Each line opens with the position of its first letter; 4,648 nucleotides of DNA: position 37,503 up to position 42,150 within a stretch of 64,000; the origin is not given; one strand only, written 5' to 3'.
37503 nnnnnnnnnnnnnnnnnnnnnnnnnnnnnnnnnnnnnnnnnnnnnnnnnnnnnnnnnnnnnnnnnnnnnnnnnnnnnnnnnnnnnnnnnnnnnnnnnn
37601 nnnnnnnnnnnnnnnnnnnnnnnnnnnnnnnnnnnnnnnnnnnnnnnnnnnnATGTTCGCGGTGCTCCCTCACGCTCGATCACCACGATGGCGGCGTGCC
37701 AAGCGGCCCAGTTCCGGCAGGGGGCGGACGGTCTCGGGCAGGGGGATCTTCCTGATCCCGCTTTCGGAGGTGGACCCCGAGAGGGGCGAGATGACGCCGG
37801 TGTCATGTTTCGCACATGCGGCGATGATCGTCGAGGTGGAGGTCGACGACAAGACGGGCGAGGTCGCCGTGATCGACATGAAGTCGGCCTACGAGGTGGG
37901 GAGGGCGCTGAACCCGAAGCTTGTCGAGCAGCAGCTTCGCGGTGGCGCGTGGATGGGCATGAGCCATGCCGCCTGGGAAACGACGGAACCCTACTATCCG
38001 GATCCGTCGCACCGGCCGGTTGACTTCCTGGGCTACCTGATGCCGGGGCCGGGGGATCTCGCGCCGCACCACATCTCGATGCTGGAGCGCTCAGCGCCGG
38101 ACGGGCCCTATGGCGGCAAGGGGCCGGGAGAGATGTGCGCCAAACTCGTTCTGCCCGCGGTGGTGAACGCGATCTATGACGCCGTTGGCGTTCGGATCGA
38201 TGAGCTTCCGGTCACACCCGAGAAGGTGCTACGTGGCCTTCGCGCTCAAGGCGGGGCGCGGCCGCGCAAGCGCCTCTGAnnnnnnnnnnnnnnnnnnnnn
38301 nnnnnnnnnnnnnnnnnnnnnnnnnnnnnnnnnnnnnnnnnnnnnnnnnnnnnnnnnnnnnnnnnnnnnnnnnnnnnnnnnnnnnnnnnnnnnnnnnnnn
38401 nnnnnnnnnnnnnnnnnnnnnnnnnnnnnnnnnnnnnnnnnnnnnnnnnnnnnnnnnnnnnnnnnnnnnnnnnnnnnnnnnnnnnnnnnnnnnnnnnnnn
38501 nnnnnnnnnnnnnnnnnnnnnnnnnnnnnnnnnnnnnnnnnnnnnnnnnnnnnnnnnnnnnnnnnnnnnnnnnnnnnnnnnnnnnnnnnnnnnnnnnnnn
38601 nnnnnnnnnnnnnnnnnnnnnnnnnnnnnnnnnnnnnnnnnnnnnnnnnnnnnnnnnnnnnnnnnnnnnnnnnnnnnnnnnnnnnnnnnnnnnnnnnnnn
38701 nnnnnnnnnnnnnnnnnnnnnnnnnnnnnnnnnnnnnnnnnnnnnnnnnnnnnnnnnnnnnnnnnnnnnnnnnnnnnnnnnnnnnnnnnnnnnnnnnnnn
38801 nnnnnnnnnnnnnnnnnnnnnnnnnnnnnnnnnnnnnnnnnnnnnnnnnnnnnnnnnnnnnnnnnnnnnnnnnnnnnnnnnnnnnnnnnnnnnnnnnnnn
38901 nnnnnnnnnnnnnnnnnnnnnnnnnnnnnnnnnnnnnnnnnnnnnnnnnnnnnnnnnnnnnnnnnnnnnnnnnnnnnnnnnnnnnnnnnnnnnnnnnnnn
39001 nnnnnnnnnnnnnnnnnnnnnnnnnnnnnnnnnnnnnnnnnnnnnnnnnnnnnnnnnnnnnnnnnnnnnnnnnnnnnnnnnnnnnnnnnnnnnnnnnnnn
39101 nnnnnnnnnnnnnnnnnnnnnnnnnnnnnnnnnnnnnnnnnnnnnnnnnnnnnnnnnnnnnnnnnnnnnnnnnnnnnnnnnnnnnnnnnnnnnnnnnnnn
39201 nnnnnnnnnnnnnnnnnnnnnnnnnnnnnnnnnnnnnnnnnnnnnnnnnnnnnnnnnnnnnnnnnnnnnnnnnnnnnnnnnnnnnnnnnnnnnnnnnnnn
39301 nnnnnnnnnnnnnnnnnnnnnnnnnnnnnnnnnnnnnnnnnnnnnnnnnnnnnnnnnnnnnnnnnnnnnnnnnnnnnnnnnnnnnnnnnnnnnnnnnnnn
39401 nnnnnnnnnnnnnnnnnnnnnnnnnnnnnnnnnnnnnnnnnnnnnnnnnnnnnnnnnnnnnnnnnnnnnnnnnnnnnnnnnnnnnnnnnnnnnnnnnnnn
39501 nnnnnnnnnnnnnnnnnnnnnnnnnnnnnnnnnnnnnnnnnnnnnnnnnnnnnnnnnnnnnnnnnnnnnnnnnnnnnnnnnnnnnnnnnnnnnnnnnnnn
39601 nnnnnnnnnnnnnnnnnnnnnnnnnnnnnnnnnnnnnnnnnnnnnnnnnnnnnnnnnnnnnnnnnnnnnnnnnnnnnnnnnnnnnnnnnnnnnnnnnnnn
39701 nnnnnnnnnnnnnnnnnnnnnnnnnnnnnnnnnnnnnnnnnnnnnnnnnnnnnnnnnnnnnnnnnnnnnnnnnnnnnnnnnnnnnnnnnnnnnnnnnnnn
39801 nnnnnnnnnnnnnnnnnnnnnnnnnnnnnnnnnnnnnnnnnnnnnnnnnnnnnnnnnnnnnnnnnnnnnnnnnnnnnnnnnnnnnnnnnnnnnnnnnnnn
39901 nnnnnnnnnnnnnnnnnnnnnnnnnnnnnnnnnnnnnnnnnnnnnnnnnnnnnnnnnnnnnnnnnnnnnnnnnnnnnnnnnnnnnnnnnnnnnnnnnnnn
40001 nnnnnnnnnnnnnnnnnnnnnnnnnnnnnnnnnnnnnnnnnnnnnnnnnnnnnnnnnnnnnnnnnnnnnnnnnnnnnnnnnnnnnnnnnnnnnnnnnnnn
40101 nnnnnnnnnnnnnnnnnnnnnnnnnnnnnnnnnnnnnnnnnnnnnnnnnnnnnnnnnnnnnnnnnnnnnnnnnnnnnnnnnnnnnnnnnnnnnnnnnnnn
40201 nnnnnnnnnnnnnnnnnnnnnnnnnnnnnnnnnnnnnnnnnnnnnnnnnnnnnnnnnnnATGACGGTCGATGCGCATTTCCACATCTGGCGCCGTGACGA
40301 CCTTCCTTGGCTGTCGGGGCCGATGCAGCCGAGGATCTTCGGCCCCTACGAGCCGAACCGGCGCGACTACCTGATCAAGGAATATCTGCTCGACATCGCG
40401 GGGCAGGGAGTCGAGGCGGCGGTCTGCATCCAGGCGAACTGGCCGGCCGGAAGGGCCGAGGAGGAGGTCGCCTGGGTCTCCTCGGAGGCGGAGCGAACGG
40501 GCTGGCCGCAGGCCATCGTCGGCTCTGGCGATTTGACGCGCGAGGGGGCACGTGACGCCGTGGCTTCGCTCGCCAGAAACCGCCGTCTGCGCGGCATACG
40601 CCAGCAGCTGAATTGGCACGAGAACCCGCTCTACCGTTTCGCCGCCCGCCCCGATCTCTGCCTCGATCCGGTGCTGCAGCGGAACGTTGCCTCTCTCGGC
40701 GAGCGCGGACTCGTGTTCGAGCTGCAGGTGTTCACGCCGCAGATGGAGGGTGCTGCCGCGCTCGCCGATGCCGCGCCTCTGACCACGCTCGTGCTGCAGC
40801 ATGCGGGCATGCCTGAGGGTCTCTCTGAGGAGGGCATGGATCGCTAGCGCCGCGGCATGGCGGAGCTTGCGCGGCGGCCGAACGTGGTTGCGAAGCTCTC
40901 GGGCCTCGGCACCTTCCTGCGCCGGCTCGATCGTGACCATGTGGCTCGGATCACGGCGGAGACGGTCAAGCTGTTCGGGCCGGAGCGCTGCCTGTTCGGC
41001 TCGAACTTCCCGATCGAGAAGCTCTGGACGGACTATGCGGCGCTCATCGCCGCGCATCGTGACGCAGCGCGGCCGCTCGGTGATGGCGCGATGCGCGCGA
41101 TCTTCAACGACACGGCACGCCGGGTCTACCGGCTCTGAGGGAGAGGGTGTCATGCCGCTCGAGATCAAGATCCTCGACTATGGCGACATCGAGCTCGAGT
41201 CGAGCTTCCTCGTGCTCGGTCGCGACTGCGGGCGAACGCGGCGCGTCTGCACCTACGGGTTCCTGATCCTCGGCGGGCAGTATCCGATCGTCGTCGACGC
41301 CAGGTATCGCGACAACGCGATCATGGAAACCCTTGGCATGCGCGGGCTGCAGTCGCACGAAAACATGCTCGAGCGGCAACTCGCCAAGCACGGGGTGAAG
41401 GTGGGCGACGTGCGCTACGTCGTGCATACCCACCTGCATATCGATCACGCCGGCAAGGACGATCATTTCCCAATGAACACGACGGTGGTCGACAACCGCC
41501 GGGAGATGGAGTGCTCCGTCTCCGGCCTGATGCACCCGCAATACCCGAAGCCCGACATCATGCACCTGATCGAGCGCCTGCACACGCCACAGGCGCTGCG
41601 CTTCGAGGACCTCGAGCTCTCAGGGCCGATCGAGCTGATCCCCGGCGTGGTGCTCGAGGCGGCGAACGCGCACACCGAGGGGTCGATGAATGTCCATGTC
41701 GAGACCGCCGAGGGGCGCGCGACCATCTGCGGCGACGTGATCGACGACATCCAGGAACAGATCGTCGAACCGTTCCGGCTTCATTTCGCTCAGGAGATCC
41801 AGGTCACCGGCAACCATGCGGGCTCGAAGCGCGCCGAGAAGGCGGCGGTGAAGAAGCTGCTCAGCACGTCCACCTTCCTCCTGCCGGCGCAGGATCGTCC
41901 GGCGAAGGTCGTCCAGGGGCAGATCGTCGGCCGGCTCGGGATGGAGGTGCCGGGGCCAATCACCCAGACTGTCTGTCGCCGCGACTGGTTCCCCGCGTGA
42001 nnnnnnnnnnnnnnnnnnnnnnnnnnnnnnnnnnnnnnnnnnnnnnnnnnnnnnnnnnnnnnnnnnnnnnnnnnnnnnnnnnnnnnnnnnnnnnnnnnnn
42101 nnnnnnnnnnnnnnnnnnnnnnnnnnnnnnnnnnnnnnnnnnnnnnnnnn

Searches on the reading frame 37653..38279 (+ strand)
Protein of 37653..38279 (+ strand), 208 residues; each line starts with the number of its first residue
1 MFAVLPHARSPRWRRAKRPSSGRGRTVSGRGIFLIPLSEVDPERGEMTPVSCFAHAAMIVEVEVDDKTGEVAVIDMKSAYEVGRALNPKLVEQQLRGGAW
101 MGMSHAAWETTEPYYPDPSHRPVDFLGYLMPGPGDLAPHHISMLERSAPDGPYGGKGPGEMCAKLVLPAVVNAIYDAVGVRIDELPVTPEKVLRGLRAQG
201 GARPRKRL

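Call 18: search_protein_families(library=pfam, proteins=[window:37653-38279:+], max_evalue=0.001)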
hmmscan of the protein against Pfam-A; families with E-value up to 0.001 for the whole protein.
window:37653-38279:+ (208 aa): 1 family
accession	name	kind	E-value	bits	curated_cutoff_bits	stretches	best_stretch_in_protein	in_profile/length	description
PF20256.3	MoCoBD_2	-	5e-19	69.3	27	1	11-132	161-278/283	Molybdopterin cofactor-binding domain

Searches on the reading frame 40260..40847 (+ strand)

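Call 18: search_protein_families(library=pfam, proteins=[window:40260-40847:+], max_evalue=0.001)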
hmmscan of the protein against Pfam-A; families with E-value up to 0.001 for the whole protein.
window:40260-40847:+ (195 aa): 1 family
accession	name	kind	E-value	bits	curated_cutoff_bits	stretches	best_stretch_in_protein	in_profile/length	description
PF04909.20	Amidohydro_2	-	1.8e-13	51.3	26.4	1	3-185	1-182/289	Amidohydrolase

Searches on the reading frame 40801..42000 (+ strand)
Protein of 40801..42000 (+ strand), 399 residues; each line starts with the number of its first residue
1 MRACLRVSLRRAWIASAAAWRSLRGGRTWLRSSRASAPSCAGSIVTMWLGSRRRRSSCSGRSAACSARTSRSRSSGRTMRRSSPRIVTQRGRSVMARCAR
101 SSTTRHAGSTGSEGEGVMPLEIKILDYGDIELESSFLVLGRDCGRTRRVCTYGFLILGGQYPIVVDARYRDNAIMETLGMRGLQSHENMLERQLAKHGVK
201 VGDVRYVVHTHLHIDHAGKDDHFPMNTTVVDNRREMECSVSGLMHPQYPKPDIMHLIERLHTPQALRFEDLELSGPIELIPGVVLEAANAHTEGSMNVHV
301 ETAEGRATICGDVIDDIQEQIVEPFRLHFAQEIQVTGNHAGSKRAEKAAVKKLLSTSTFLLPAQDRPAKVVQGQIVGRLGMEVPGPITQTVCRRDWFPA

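Call 18: search_protein_families(library=pfam, proteins=[window:40801-42000:+], max_evalue=0.001)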
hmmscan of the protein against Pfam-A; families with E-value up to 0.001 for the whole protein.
window:40801-42000:+ (399 aa): 1 family
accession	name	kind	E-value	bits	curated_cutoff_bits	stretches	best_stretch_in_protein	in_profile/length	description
PF00753.33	Lactamase_B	-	2.2e-09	38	22.7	1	178-314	33-151/196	Metallo-beta-lactamase superfamily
